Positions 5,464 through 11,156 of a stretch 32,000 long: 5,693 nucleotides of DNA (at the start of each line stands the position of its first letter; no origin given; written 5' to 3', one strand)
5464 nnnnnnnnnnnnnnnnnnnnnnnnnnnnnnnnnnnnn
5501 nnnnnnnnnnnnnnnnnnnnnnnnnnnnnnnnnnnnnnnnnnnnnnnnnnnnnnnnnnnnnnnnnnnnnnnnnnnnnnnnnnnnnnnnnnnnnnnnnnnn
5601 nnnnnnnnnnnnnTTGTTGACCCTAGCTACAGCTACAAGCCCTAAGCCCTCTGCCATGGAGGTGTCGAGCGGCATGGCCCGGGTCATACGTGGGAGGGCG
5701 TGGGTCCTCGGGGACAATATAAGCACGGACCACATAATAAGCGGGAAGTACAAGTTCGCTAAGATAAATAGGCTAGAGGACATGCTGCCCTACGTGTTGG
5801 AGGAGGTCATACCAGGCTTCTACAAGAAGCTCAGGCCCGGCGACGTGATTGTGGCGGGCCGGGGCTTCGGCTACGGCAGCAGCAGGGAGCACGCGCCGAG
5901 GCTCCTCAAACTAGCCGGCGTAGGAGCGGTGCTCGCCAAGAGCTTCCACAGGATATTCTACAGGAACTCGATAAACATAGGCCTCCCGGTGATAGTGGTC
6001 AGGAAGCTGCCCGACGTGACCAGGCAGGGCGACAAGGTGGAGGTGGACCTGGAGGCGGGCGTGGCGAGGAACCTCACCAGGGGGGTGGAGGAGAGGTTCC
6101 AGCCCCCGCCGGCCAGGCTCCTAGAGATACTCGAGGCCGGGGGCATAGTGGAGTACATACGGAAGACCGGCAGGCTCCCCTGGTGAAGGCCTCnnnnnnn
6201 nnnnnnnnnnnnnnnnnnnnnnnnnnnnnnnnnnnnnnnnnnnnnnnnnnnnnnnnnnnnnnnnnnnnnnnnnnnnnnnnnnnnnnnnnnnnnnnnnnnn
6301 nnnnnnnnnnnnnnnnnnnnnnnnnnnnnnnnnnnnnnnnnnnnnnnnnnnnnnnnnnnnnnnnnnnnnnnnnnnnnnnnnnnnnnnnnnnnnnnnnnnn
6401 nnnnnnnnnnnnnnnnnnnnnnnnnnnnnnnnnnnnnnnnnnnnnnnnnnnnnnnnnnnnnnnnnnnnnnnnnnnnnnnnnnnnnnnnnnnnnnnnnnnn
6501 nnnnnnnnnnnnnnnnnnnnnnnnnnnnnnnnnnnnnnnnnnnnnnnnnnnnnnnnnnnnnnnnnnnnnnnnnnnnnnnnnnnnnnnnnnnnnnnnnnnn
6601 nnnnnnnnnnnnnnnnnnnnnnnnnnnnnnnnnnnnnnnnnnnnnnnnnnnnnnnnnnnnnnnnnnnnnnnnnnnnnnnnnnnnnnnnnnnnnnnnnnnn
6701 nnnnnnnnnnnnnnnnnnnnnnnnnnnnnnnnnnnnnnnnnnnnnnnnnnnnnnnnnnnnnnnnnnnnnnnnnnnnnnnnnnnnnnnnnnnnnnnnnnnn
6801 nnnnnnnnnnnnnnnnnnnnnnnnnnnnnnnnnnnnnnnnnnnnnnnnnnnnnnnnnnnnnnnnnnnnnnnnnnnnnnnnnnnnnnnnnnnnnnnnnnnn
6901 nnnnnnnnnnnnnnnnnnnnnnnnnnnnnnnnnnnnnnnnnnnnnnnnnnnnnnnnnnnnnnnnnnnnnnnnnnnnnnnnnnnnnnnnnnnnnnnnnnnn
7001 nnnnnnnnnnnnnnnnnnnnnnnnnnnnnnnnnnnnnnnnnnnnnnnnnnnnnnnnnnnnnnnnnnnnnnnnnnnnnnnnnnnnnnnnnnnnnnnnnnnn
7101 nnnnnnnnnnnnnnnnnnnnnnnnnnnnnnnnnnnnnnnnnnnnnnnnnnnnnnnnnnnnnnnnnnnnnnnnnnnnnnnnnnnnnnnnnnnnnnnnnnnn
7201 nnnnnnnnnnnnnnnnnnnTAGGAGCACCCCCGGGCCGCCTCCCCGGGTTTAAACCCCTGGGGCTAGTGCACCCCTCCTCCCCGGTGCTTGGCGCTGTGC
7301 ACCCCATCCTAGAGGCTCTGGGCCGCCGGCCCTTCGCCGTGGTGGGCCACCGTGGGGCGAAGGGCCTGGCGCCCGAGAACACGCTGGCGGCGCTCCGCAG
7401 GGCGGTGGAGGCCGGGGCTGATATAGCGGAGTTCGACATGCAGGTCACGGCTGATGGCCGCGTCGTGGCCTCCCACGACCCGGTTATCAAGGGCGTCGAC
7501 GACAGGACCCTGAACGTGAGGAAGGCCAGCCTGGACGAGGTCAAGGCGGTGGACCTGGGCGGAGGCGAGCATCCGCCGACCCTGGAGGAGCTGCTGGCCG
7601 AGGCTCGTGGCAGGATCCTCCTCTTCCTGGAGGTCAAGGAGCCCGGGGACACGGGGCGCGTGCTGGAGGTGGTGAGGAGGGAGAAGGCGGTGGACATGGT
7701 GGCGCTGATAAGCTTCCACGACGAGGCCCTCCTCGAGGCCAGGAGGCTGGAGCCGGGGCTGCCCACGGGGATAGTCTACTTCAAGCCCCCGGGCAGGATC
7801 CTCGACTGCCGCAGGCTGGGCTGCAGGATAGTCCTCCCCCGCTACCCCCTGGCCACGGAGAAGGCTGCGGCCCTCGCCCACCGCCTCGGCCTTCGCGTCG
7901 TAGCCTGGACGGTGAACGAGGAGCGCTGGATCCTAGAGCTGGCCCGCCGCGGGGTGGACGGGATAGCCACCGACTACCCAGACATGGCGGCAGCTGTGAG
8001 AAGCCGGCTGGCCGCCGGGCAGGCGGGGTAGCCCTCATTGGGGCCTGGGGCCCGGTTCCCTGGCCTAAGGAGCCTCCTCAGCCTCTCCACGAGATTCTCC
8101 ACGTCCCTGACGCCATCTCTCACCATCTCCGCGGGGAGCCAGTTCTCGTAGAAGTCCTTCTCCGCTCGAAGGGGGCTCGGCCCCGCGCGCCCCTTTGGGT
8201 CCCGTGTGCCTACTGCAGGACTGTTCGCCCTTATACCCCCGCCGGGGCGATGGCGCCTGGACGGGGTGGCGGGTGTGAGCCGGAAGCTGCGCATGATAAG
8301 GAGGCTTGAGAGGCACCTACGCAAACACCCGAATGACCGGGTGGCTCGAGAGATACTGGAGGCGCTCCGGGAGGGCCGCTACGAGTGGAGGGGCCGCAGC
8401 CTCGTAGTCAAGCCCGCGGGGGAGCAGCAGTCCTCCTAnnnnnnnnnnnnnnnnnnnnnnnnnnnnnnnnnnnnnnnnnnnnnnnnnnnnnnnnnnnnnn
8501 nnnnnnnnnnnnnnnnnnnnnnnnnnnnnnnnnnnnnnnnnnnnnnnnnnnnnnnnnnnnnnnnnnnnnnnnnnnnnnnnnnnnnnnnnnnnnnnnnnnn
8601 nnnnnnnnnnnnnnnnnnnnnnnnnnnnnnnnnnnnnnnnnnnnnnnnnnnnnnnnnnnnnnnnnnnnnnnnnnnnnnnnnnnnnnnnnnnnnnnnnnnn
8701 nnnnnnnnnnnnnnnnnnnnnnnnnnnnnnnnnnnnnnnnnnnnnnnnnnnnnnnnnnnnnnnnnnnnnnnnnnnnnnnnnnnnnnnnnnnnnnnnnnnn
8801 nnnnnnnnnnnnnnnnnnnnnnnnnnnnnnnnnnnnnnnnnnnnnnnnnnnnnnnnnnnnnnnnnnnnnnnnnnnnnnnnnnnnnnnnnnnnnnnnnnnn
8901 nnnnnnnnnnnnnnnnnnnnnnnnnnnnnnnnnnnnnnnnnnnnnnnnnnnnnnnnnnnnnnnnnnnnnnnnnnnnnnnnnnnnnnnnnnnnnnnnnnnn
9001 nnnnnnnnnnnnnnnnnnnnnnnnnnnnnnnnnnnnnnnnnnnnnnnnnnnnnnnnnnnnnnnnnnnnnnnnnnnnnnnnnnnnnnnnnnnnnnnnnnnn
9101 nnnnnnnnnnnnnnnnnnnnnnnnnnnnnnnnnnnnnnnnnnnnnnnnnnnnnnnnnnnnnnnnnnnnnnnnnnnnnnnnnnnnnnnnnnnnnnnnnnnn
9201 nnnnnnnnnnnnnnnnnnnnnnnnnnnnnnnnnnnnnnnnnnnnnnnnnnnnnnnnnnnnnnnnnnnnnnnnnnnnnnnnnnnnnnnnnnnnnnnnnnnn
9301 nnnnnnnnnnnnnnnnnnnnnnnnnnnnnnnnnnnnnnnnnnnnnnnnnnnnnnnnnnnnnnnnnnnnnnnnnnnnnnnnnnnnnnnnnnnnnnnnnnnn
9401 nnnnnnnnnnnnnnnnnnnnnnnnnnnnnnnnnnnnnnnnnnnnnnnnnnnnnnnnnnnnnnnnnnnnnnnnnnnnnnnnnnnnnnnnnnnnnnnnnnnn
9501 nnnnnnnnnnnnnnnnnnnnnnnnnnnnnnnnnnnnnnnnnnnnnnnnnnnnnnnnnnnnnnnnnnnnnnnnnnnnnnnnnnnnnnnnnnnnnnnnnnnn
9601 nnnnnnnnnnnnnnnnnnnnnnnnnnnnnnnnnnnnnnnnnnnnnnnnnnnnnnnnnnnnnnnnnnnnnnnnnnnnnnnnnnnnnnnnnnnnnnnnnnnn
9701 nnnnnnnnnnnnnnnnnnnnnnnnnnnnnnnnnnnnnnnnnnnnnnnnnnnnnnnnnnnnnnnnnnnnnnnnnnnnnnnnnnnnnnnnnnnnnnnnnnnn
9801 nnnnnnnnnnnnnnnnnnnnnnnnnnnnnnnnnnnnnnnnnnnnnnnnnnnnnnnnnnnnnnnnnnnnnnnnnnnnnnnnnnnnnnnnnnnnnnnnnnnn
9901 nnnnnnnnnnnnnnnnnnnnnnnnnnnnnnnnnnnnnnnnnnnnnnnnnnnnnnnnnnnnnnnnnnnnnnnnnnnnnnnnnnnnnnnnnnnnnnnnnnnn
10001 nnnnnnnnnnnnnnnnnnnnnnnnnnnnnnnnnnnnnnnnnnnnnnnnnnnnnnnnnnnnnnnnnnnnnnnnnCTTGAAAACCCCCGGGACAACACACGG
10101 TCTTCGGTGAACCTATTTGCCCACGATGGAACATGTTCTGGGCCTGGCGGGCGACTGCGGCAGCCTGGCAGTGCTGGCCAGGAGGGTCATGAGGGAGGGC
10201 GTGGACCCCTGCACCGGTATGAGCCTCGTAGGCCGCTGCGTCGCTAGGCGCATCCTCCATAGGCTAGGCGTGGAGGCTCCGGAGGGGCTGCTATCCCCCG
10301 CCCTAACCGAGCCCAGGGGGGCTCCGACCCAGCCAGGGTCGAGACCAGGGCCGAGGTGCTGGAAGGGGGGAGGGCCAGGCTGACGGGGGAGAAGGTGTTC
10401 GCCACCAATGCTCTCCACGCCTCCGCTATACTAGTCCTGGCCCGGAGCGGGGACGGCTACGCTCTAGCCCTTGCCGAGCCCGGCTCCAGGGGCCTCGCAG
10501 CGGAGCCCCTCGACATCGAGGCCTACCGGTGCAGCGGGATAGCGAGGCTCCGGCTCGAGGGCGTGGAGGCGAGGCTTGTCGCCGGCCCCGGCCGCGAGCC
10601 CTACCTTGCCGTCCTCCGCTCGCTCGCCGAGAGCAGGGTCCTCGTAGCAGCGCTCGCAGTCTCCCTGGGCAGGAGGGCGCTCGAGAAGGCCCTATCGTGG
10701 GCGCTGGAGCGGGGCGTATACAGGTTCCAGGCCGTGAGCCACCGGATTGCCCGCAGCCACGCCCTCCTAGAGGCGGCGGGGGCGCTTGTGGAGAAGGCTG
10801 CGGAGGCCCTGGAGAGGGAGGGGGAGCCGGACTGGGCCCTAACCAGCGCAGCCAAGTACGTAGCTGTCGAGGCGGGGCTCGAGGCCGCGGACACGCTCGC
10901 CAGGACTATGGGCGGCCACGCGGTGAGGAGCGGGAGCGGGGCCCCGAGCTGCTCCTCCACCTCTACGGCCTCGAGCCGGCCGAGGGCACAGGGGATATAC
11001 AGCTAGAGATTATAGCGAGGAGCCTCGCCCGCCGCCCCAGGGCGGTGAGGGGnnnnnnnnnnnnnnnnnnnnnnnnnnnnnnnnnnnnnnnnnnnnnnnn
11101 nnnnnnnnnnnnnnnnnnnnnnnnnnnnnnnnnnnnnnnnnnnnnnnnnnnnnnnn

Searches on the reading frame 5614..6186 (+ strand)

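Call 64: search_protein_families(library=pfam, proteins=[window:5614-6186:+], max_evalue=0.0001)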
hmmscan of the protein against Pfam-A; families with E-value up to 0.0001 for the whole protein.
window:5614-6186:+ (190 aa): 1 family
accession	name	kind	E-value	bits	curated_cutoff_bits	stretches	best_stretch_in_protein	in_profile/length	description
PF00694.25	Aconitase_C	-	9.1e-16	58.8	22.8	1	77-124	75-123/131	Aconitase C-terminal domain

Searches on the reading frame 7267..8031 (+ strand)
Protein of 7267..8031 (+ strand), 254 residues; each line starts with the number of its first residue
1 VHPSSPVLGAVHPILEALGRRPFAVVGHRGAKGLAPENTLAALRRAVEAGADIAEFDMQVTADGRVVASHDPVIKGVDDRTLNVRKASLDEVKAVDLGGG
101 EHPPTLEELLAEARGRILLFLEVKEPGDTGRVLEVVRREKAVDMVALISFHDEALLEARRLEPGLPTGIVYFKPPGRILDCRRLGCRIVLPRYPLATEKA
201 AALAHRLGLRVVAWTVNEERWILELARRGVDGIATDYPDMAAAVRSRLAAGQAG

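Call 64: search_protein_families(library=pfam, proteins=[window:7267-8031:+], max_evalue=0.0001)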
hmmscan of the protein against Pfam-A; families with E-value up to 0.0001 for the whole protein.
window:7267-8031:+ (254 aa): 2 families
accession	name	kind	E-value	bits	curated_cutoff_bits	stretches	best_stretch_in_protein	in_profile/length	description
PF03009.23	GDPD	-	3.7e-34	119.3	23.6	1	28-240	1-244/244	Glycerophosphoryl diester phosphodiesterase family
PF13653.12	GDPD_2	-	3.2e-07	31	27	1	210-239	1-30/30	Glycerophosphoryl diester phosphodiesterase family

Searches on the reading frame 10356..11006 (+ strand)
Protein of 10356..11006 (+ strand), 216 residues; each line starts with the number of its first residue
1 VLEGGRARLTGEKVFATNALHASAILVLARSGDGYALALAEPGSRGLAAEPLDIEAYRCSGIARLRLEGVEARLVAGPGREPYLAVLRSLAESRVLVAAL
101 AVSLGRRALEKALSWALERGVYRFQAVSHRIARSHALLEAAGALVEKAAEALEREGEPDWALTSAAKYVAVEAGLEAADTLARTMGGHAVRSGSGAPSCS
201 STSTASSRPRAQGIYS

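Call 64: search_protein_families(library=pfam, proteins=[window:10356-11006:+], max_evalue=0.0001)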
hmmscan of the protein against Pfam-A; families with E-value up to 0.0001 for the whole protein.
window:10356-11006:+ (216 aa): 2 families
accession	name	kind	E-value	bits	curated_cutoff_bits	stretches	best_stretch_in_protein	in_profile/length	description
PF00441.29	Acyl-CoA_dh_1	-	5.7e-16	59.4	22.4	1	86-191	7-116/150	Acyl-CoA dehydrogenase, C-terminal domain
PF08028.16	Acyl-CoA_dh_2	-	2.9e-05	24.8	22.7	1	97-192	3-112/134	Acyl-CoA dehydrogenase, C-terminal domain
